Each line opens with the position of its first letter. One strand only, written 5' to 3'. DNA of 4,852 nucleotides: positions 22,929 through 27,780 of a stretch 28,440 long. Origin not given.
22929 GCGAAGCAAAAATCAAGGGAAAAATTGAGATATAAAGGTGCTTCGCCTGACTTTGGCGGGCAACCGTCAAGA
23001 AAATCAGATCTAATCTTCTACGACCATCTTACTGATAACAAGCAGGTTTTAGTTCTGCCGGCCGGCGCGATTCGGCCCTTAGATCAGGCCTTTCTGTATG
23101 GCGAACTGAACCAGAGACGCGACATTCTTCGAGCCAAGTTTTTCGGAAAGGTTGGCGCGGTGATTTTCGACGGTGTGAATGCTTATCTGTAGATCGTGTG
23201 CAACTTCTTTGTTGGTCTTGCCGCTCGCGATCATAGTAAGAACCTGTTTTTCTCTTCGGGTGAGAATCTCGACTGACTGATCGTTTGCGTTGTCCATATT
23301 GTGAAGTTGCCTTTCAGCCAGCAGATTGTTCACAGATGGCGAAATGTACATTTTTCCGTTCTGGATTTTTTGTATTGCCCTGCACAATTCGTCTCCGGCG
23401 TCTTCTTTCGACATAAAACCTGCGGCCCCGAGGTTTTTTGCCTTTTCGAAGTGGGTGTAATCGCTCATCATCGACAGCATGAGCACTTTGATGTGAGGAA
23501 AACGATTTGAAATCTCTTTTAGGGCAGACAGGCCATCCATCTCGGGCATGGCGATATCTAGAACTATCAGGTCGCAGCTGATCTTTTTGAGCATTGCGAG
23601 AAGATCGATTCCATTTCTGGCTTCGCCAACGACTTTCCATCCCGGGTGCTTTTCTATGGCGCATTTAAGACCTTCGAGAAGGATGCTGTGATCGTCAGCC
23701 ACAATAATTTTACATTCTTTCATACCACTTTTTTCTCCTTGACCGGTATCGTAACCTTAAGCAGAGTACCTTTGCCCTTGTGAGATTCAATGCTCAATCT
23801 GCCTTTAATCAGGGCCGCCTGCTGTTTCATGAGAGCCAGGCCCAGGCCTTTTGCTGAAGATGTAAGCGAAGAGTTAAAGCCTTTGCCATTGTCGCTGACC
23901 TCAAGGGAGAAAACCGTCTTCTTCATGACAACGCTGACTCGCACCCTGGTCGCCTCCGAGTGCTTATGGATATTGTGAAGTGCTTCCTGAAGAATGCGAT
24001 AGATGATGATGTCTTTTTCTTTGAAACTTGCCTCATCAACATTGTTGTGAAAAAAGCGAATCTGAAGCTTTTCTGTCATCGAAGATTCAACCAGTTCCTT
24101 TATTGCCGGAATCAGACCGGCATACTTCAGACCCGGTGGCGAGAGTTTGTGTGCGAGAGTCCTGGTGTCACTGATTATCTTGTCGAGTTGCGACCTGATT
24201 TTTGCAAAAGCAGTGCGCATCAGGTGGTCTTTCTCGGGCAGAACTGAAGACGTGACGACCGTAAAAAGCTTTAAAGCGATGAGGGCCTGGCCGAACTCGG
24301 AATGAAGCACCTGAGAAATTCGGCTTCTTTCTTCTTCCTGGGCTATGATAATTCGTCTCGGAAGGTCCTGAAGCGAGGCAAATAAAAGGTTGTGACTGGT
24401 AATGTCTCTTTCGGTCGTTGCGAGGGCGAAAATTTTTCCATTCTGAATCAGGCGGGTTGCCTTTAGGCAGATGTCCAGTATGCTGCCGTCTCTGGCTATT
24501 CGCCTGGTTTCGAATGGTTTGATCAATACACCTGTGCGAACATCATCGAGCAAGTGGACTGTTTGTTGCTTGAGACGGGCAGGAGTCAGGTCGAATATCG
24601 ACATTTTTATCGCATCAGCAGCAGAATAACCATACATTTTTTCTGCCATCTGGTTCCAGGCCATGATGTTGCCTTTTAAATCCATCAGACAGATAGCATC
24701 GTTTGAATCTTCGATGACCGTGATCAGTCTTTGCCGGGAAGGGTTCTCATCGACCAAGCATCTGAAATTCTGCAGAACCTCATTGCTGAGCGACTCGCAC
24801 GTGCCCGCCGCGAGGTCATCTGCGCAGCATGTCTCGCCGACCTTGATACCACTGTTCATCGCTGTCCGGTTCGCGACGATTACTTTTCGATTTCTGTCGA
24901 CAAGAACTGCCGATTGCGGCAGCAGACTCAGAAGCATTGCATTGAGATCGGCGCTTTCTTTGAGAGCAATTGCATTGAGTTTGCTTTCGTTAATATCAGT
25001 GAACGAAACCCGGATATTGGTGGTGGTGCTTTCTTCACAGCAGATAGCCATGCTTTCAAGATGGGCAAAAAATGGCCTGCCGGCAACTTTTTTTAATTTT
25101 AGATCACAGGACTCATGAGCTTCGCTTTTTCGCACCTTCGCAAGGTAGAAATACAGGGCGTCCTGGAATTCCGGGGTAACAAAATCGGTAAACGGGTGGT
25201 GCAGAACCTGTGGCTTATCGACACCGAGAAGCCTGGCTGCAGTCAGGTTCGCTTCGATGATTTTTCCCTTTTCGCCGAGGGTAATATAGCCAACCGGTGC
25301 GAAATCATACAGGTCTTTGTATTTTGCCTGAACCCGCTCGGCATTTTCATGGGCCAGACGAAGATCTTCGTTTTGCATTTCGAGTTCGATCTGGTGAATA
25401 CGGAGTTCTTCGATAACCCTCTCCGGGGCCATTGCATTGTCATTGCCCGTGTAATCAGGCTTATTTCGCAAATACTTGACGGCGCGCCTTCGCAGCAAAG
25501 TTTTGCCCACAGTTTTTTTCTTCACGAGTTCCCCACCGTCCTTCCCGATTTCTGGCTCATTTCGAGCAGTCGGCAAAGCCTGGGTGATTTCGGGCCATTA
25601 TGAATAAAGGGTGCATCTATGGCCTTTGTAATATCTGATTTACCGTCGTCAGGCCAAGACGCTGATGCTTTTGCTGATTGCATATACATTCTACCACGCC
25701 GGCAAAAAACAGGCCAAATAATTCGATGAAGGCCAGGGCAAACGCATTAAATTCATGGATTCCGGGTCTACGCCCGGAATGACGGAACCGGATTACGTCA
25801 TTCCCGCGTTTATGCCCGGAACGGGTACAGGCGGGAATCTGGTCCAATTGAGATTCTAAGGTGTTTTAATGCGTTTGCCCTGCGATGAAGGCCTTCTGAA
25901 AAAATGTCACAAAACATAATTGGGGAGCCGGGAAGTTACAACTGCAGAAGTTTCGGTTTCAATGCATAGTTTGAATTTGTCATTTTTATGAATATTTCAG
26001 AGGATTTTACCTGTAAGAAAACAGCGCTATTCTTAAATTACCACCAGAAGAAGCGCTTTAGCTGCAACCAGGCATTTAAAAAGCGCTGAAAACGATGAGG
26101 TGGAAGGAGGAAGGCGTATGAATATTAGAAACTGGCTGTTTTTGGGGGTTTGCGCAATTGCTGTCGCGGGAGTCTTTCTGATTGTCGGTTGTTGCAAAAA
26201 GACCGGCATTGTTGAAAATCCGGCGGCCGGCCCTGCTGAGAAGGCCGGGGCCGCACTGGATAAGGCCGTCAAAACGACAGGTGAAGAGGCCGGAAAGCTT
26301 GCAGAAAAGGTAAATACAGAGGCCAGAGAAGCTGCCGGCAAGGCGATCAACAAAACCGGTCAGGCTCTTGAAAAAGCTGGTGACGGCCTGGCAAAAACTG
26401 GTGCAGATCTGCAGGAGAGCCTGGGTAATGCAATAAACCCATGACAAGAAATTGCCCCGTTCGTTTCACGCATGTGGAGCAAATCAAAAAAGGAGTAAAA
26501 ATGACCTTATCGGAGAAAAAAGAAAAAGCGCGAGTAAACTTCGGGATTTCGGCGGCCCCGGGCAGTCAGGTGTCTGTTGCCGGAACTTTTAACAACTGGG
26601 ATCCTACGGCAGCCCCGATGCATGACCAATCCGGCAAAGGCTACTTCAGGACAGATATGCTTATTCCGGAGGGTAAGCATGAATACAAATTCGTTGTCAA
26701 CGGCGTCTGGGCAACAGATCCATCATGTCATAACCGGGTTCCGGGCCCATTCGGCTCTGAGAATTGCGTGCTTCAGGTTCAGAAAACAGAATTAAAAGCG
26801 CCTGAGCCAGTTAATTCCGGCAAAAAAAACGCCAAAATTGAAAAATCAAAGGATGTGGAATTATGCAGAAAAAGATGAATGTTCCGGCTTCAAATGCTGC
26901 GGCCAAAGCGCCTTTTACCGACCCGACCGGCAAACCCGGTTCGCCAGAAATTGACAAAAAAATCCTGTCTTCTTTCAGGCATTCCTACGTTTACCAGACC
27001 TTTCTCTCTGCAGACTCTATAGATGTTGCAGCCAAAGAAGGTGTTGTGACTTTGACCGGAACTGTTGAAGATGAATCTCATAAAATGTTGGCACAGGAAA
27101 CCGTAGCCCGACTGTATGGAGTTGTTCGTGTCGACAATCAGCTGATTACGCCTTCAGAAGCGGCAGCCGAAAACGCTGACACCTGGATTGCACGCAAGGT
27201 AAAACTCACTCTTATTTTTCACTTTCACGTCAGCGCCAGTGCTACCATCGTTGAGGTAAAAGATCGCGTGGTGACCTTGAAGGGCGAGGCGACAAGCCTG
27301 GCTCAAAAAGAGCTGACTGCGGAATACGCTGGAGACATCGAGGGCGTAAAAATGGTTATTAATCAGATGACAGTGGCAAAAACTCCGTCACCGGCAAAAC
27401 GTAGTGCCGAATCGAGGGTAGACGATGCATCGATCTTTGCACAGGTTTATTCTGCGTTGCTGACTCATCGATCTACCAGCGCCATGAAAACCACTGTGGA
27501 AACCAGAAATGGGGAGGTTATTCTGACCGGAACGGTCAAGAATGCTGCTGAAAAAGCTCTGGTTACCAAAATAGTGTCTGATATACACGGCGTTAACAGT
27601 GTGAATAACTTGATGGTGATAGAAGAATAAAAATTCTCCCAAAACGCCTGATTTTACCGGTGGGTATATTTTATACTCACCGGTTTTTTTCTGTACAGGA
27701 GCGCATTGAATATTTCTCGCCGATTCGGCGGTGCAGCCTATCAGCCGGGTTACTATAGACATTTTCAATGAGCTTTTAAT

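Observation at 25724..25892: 149-bp MITE-like insertion with perfect 18-bp TIRs and a 10-bp target-site duplication between the two-component system and the stress operon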

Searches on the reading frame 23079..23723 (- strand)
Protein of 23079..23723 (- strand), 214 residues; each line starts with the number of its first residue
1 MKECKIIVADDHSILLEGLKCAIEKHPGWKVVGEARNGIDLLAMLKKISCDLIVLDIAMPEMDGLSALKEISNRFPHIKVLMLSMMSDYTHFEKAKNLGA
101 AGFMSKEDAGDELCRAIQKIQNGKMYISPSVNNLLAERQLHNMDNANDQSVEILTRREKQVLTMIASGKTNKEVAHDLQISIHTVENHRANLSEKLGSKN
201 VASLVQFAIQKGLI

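Call 9: search_protein_families(library=pfam, proteins=[window:23079-23723:-])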
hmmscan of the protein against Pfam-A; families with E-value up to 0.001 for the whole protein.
window:23079-23723:- (214 aa): 3 families
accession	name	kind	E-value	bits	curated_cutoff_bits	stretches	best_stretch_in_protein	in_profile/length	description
PF00072.30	Response_reg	-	1.1e-24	87.2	30.2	1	6-117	1-110/111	Response regulator receiver domain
PF00196.25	GerE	-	4.3e-19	68.3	23.5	1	153-208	2-57/57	Bacterial regulatory proteins, luxR family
PF08281.18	Sigma70_r4_2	-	6e-05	23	25.7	1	151-189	8-47/54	Sigma-70, region 4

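Call 13: find_encoding_contigs(protein=window:23079-23723:-, flank=6000, max_places=10)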
Protein window:23079-23723:- (214 aa): 2 contigs read that carry it; 2 places shown.
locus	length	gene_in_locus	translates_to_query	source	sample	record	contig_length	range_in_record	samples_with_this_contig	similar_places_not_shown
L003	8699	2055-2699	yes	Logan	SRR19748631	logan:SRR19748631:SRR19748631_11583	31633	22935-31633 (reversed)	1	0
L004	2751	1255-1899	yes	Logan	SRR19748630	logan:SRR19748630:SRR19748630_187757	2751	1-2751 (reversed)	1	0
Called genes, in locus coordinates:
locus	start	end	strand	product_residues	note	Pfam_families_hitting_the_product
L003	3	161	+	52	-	?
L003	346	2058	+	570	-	PF00989:PAS (weak), PF08448:PAS_4 (faint), PF13426:PAS_9 (weak), PF00989:PAS, PF13188:PAS_8 (weak), PF13426:PAS_9, PF07730:HisKA_3 (weak), PF02518:HATPase_c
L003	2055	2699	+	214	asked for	PF00072:Response_reg, PF00196:GerE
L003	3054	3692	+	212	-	-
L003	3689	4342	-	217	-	PF00702:Hydrolase, PF12710:HAD, PF13419:HAD_2, PF13242:Hydrolase_like (faint)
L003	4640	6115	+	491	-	PF02129:Peptidase_S15 (weak), PF00561:Abhydrolase_1 (weak), PF12697:Abhydrolase_6, PF00326:Peptidase_S9 (faint), PF12146:Hydrolase_4, PF01738:DLH (faint)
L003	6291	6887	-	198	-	-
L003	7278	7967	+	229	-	-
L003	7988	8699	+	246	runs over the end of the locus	PF10016:DUF2259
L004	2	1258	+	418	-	?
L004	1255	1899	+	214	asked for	PF00072:Response_reg, PF00196:GerE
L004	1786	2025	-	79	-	-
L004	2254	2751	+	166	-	?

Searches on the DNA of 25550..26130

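Call 63: search_rna_families(source=window, start=25550, end=26130, threshold=evalue, max_evalue=1)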
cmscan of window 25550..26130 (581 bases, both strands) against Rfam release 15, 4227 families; matches with E-value up to 1: 0.
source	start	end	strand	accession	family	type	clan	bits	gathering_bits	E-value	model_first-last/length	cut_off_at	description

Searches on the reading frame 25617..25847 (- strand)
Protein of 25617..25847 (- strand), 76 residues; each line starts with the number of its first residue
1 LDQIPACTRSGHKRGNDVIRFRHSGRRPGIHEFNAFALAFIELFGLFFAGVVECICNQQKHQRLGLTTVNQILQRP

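Call 9: search_protein_families(library=pfam, proteins=[window:25617-25847:-])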
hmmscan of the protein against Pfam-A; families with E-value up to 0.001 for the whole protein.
window:25617-25847:- (76 aa): 0 families

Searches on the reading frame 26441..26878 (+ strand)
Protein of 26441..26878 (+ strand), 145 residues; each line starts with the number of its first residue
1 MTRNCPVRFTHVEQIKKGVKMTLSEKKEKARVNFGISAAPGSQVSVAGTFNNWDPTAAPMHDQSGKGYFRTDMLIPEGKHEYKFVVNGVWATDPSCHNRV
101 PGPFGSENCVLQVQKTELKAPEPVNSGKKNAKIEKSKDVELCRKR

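Call 9: search_protein_families(library=pfam, proteins=[window:26441-26878:+])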
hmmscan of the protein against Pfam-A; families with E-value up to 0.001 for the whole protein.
window:26441-26878:+ (145 aa): 3 families
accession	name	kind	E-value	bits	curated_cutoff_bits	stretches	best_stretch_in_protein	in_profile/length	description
PF16561.11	AMPK1_CBM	-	2.8e-14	53.5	26.8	1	40-117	10-83/85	Glycogen recognition site of AMP-activated protein kinase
PF22058.2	X25_BaPul_like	-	1.1e-06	29.1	27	1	39-115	4-71/87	Pullulanase X25 domain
PF02922.24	CBM_48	-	1.2e-05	26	22.4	1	28-90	10-72/83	Carbohydrate-binding module 48 (Isoamylase N-terminal domain)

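Call 27: find_homologous_proteins(query=window:26441-26878:+, max_evalue=1e-20)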
Query window:26441-26878:+ (145 aa): 103 proteins with E <= 1e-20 among 222 candidates.
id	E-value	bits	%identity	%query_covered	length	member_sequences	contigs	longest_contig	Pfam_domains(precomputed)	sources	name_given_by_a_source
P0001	9.4e-80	284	100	86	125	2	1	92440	PF02922.25,PF16561.12,PF22058.3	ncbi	-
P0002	1.6e-73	264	79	100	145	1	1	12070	PF02922.25,PF16561.12,PF22058.3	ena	-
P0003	1.3e-69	251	76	99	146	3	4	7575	PF16561.12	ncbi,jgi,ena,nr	ncbi:MAG: hypothetical protein A2W80_14335 [Candidatus Riflebacteria bacterium GWC2_50_8]|nr:MAG: hy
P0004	3.4e-65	237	73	100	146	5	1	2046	PF16561.12,PF22058.3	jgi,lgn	-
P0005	3.6e-57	211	64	100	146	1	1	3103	PF02922.25,PF16561.12,PF22058.3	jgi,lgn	jgi:5'-AMP-activated protein kinase regulatory beta subunit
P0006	7.9e-56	206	74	86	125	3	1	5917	PF02922.25,PF16561.12,PF22058.3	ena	-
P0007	8.6e-54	200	72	79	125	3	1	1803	PF02922.25,PF16561.12,PF22058.3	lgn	-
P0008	1.1e-44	170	58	95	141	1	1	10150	PF02922.25,PF16561.12,PF22058.3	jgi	-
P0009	1.5e-38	150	66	68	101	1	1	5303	PF16561.12,PF22058.3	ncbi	-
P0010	2.2e-38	150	58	86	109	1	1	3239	PF02922.25,PF16561.12,PF22058.3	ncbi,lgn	-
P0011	8.7e-35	138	53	84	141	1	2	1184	PF16561.12,PF22058.3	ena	-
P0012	4.3e-28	116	61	64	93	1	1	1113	PF02922.25,PF16561.12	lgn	-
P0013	2.6e-27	114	51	78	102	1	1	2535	PF02922.25,PF16561.12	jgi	jgi:1,4-alpha-glucan branching enzyme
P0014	4.9e-27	113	60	64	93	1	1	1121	PF02922.25,PF16561.12,PF22058.3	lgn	-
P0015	1.8e-26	111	62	57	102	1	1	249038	PF02922.25,PF16561.12,PF22058.3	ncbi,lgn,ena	-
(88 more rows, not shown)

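Call 28: find_encoding_contigs(protein=P0001, flank=10000, max_places=4)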
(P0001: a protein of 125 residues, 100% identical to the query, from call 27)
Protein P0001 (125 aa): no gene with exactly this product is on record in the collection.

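Call 29: find_encoding_contigs(protein=P0002, flank=6000, max_places=4)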
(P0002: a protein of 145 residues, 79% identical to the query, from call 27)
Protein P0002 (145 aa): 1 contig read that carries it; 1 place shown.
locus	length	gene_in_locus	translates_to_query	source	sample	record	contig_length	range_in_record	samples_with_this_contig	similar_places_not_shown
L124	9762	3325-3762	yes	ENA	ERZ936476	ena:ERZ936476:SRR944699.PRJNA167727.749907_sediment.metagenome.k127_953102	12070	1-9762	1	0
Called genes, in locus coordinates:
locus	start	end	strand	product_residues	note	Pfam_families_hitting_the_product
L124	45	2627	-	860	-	PF01339:CheB_methylest, PF03705:CheR_N, PF01739:CheR, PF28016:Mua (weak), PF08448:PAS_4 (weak), PF13596:PAS_10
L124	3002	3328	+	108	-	-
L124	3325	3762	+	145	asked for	PF02922:CBM_48 (weak), PF16561:AMPK1_CBM, PF22058:X25_BaPul_like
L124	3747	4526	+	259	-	PF04972:BON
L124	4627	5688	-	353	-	PF01594:AI-2E_transport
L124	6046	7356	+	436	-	-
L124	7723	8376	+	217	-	-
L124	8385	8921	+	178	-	-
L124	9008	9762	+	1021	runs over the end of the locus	?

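Call 30: find_encoding_contigs(protein=P0003, flank=6000, max_places=6)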
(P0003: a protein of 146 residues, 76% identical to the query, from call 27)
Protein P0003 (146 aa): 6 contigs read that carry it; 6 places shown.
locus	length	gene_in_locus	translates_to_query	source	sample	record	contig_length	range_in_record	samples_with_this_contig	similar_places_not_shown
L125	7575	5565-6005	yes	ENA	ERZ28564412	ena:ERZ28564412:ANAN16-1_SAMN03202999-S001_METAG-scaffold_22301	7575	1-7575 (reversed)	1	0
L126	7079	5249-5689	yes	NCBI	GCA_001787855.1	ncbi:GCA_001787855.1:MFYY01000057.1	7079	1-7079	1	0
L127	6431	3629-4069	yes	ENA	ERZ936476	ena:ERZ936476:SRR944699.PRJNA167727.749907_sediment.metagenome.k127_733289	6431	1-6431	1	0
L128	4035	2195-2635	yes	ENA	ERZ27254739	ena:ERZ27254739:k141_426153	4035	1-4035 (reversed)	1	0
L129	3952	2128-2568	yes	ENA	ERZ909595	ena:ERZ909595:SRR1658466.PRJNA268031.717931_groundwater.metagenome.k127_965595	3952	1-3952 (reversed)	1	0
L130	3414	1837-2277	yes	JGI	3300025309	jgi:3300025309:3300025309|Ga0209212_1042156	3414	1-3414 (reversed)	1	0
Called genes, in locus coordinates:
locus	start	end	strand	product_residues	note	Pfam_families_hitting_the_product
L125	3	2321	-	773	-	?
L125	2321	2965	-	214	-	PF00072:Response_reg, PF08281:Sigma70_r4_2 (weak), PF00196:GerE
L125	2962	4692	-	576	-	PF08448:PAS_4 (faint), PF00989:PAS, PF13188:PAS_8 (weak), PF13426:PAS_9, PF07730:HisKA_3 (weak), PF02518:HATPase_c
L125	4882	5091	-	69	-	-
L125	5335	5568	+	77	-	-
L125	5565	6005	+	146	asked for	PF16561:AMPK1_CBM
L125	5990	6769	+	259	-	PF04972:BON, PF21937:Yop-YscD_ppl_2nd (faint), PF04972:BON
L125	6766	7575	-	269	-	?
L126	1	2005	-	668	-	PF01339:CheB_methylest, PF03705:CheR_N, PF01739:CheR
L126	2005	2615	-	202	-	PF00072:Response_reg, PF08281:Sigma70_r4_2 (weak), PF00196:GerE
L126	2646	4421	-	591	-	PF08448:PAS_4 (faint), PF00989:PAS, PF13188:PAS_8 (weak), PF13426:PAS_9, PF07730:HisKA_3 (weak), PF02518:HATPase_c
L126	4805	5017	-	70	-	-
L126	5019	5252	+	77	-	-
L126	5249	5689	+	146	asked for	PF16561:AMPK1_CBM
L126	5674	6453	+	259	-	PF04972:BON, PF21937:Yop-YscD_ppl_2nd (faint), PF04972:BON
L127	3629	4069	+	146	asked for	PF16561:AMPK1_CBM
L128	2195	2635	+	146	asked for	PF16561:AMPK1_CBM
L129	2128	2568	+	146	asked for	PF16561:AMPK1_CBM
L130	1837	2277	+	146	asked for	PF16561:AMPK1_CBM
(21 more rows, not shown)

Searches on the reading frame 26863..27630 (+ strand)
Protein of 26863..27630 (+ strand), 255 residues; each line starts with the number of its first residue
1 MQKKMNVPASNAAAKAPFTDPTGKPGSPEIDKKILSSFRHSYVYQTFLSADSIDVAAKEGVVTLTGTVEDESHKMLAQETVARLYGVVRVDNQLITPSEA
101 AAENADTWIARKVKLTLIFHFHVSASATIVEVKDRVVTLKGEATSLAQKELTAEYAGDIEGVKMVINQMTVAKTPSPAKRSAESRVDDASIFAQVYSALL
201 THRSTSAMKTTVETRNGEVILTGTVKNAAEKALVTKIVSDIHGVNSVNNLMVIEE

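Call 9: search_protein_families(library=pfam, proteins=[window:26863-27630:+])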
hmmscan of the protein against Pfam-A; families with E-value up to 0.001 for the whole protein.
window:26863-27630:+ (255 aa): 2 families
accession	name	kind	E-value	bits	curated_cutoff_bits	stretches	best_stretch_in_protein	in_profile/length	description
PF04972.22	BON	-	3.9e-41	139.6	27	3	187-254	1-68/69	BON domain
PF21937.1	Yop-YscD_ppl_2nd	-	2.6e-06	27.4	27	0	204-249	16-62/67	YscD/CdsD-like Bon-like domain 2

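Call 11: find_encoding_contigs(protein=window:26863-27630:+, flank=6000, max_places=10)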
Protein window:26863-27630:+ (255 aa): 2 contigs read that carry it; 2 places shown.
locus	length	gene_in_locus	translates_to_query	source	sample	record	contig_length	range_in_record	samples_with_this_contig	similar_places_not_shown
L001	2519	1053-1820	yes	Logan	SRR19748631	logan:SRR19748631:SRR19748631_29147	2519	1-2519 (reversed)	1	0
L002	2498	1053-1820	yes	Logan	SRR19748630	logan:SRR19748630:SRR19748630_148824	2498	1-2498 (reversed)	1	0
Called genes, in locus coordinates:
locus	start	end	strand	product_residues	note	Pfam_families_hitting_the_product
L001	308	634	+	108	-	-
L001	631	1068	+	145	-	PF02922:CBM_48 (weak), PF16561:AMPK1_CBM, PF22058:X25_BaPul_like (weak)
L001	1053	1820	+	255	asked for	PF04972:BON, PF21937:Yop-YscD_ppl_2nd (faint), PF04972:BON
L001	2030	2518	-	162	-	?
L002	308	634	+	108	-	-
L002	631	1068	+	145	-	PF02922:CBM_48 (weak), PF16561:AMPK1_CBM, PF22058:X25_BaPul_like (weak)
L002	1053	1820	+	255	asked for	PF04972:BON, PF21937:Yop-YscD_ppl_2nd (faint), PF04972:BON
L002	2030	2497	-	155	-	?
